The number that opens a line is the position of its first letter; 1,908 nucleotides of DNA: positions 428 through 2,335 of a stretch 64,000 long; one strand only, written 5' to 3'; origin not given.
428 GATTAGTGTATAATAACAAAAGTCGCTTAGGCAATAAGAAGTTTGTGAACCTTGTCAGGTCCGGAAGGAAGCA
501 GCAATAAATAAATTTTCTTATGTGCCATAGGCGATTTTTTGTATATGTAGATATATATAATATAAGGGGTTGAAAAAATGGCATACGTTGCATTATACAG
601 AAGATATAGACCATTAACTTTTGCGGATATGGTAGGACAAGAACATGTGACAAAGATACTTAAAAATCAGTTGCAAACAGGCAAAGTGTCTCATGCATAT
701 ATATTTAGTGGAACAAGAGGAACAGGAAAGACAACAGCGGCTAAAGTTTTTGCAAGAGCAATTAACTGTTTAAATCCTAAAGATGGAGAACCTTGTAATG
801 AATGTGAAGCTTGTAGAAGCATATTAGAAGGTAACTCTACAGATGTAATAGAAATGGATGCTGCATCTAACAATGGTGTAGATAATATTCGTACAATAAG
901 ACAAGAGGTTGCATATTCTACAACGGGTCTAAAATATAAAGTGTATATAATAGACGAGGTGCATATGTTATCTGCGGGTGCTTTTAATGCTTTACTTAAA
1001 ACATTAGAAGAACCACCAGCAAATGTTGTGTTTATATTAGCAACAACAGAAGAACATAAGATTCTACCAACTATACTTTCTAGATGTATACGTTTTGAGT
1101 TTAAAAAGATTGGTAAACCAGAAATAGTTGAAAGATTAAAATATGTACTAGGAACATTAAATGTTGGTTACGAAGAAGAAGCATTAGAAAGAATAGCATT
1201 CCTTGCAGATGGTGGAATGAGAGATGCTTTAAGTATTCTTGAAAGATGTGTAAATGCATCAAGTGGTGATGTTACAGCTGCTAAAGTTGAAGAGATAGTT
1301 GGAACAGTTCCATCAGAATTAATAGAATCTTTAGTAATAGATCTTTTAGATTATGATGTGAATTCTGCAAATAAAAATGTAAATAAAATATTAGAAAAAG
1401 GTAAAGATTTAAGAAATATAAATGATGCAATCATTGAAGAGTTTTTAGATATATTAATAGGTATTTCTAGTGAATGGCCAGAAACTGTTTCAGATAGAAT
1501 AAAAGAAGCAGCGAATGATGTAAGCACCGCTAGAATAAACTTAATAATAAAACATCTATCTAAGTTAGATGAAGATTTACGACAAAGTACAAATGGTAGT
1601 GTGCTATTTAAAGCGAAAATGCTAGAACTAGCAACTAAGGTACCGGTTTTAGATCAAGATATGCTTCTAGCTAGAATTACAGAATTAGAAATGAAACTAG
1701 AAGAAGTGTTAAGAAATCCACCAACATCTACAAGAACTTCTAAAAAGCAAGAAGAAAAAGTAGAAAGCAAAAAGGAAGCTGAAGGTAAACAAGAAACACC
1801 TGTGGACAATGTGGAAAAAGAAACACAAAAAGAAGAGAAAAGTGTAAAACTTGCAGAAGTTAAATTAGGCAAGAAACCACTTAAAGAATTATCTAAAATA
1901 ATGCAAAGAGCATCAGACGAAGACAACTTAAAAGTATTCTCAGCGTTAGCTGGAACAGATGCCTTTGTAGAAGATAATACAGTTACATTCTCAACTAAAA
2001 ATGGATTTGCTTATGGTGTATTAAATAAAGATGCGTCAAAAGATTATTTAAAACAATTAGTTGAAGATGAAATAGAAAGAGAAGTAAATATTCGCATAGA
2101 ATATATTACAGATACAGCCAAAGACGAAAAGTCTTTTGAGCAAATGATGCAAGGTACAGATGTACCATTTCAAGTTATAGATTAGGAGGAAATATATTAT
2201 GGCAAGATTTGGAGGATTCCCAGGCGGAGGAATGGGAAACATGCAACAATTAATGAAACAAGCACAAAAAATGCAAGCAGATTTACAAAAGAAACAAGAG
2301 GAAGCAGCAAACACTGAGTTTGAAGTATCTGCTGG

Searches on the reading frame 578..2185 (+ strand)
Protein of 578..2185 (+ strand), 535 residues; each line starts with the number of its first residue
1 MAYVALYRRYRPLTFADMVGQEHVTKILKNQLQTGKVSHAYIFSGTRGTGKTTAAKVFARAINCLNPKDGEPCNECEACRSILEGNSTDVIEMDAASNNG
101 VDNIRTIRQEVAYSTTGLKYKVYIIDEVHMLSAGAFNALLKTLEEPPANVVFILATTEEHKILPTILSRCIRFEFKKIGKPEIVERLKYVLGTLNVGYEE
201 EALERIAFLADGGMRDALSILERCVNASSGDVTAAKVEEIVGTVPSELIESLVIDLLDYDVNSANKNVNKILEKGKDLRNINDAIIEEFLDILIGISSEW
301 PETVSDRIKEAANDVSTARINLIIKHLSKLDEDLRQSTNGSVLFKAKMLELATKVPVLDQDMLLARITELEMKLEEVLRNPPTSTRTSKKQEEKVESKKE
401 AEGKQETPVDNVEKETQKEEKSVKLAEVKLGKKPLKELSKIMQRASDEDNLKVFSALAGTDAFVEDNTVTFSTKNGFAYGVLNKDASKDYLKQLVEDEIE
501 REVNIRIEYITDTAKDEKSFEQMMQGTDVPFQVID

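Call 79: find_encoding_contigs(protein=window:578-2185:+, flank=10000, max_places=4)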
Protein window:578-2185:+ (535 aa): no gene with exactly this product is on record in the collection.
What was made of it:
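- Tried and rejected: The attempt to fetch the contig upstream of the window failed (call 79).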
